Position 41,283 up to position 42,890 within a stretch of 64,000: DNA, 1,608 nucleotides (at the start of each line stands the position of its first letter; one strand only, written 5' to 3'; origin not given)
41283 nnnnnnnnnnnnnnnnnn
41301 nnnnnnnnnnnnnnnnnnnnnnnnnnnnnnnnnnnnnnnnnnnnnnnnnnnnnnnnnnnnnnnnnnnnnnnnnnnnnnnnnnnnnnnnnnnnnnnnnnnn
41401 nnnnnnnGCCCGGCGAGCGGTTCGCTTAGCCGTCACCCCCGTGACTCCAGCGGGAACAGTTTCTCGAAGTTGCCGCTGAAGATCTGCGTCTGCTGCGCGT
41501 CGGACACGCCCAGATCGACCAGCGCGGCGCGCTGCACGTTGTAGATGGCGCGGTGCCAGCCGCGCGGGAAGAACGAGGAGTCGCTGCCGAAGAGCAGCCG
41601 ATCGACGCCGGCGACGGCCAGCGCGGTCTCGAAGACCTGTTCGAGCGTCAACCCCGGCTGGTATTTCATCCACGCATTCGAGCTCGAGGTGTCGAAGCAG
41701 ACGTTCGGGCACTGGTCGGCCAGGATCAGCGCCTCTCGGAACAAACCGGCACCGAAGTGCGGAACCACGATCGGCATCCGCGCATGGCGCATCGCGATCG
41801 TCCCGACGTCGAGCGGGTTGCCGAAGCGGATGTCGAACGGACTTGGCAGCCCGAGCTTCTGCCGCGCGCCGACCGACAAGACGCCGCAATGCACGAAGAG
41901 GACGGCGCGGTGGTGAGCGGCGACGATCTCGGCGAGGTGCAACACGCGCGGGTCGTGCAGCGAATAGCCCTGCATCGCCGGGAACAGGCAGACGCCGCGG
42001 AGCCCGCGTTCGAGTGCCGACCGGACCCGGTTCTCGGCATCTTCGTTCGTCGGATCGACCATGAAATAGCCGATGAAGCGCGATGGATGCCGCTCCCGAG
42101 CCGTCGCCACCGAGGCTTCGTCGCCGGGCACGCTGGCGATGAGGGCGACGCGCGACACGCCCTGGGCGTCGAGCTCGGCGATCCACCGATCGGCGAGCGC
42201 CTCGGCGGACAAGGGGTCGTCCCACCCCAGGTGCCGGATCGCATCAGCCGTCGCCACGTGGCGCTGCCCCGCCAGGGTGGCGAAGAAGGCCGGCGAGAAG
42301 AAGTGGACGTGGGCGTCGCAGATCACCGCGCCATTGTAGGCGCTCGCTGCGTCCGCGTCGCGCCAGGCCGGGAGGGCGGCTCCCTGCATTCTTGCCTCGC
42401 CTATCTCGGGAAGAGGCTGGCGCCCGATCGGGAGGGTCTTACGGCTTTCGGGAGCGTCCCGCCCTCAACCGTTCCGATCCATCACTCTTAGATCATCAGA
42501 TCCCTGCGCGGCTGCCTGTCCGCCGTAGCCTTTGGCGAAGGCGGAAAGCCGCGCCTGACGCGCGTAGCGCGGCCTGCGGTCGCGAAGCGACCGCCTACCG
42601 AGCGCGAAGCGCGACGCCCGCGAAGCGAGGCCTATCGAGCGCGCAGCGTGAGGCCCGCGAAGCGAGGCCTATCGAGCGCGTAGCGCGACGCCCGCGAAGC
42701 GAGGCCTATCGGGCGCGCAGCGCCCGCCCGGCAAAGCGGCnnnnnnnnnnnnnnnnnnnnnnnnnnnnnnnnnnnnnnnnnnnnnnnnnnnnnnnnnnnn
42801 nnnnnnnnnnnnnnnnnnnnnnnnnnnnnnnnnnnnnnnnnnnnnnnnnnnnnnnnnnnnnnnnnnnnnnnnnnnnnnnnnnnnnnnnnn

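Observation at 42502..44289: MATE efflux gene bracketed by 99-bp inverted repeats (about 92% identical) that carry compensatory hairpin substitutions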

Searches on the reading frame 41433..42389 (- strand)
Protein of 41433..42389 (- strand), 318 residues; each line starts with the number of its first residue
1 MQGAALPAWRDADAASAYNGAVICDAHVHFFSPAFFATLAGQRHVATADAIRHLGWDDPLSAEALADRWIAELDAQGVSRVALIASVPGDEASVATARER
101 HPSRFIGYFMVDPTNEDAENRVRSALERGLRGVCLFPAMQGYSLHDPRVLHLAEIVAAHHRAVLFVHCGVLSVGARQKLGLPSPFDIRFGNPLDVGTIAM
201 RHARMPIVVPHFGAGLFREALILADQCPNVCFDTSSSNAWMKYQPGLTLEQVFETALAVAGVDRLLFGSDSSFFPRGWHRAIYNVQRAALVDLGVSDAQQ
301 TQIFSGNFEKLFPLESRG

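Call 14: search_protein_families(library=pfam, proteins=[window:41433-42389:-])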
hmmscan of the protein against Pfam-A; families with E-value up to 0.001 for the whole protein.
window:41433-42389:- (318 aa): 1 family
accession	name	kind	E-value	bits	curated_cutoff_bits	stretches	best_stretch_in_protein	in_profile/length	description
PF04909.20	Amidohydro_2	-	3.6e-30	106.2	26.4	1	24-314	1-289/289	Amidohydrolase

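Call 17: search_protein_families(library=ncbifam, proteins=[window:41433-42389:-])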
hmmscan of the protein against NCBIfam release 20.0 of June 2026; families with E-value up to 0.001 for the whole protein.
window:41433-42389:- (318 aa): 0 families

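Call 19: find_encoding_contigs(protein=window:41433-42389:-, flank=10000, max_places=6)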
Protein window:41433-42389:- (318 aa): 1 contig read that carries it; 1 place shown.
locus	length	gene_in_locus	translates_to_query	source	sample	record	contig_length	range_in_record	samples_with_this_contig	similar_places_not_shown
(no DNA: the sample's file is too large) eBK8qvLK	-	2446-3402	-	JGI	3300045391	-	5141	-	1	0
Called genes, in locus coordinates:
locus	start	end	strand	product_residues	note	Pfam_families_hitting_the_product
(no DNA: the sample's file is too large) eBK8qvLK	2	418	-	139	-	?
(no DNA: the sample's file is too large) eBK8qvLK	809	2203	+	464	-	PF01554:MatE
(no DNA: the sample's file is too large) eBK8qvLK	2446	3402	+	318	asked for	PF04909:Amidohydro_2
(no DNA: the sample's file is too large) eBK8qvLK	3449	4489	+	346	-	PF09992:NAGPA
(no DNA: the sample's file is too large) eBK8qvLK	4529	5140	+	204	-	?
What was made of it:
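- Tried and rejected: The amidohydrolase look-up gave only a gene table without DNA (call 19).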

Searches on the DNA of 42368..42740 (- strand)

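Call 75: search_dna_similar(query=window:42368-42740:-, collection=phages, mode=distant, max_rows=8)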
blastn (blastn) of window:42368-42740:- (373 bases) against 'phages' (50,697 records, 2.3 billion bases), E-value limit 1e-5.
No match.

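Call 76: build_rna_model(alignment_id=A3, structure=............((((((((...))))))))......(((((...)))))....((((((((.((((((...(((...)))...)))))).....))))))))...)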
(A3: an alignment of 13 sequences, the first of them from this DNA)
Model R1 built from alignment A3 (13 sequences, 106 columns); structure: as given.
model positions 69; base pairs 20; branch points 2; effective number of sequences 2.09; information 0.815 bits per position. Calibrated on 0.2 Mb of random sequence (short: E-values are rough).
structure used (alignment columns):
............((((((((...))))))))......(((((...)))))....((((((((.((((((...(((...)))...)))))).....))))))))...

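Call 77: search_with_rna_model(model_id=R1, sources=[window, L001, L002, L003, L004, L006, L011, L020, L031, L039, L062, L063, L064, L065, L066, L067, L068, L069, L070], max_evalue=1)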
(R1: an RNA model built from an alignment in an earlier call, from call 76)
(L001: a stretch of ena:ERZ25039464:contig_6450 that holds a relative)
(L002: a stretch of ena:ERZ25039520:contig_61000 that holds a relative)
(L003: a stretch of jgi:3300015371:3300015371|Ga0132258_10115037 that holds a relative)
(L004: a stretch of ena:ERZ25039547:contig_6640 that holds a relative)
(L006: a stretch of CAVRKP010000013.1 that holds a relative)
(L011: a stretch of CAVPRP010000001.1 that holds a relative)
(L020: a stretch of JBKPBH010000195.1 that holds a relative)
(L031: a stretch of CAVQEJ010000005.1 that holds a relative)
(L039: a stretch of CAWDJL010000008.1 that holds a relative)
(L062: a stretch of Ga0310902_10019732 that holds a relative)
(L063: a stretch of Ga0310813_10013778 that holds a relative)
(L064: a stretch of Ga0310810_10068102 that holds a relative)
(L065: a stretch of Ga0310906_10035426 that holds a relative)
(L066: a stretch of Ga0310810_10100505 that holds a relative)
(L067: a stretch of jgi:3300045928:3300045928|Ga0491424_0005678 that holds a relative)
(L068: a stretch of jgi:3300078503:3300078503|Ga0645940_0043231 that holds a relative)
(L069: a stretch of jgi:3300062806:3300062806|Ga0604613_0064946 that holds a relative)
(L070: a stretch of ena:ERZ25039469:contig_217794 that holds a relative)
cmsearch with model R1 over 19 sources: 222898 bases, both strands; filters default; matches with E-value up to 1: 37.
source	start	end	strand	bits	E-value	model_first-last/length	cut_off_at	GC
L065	2230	2297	+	94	1.1e-13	1-69/69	no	0.76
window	38527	38594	+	87.9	1.2e-12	1-69/69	no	0.74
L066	2486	2553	-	87.9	1.2e-12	1-69/69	no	0.74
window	42503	42602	-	86.8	1.8e-12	1-69/69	no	0.74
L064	662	761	-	86.8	1.8e-12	1-69/69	no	0.74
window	38615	38682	+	86.7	1.9e-12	1-69/69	no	0.76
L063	4157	4224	+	86.7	1.9e-12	1-69/69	no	0.76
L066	2398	2465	-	86.7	1.9e-12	1-69/69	no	0.76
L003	466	533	-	86.5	2e-12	1-69/69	no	0.82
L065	696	763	-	86.5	2e-12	1-69/69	no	0.82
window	38439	38506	+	86.1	2.4e-12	1-69/69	no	0.76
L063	4069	4136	+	86.1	2.4e-12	1-69/69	no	0.76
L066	2574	2641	-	86.1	2.4e-12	1-69/69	no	0.76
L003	1968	2067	+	84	5.3e-12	1-69/69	no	0.72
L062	1479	1578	-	83.5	6.6e-12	1-69/69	no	0.73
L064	2381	2480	+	80.3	2.2e-11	1-69/69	no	0.76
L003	5825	5893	-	69.9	1.3e-09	1-69/69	no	0.8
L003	5914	5982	-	67.4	3.4e-09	1-69/69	no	0.78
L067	3741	3812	+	54.1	5.9e-07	1-69/69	no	0.81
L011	7439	7499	+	38.2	0.00029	1-69/69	no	0.75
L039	1424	1491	+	36.2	0.00064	1-69/69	no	0.72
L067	2049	2124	-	35.1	0.00097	1-69/69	no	0.88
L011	7496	7556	-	30.8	0.0051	1-69/69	no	0.69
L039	4826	4892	-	25.6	0.04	1-69/69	no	0.75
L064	924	960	-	22.2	0.15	9-44/69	no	0.81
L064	772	835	-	22.1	0.15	1-69/69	no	0.73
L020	2408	2477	+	21.6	0.18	1-69/69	no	0.7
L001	16680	16755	-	20.9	0.24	1-69/69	no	0.74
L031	1024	1128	+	19.9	0.36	1-69/69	no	0.66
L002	16739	16801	-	17.9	0.78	1-69/69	no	0.79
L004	2065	2136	+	17.5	0.9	1-69/69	no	0.76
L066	2446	2508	+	17.3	0.98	1-69/69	no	0.76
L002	14384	14447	-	17.3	0.99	1-69/69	no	0.73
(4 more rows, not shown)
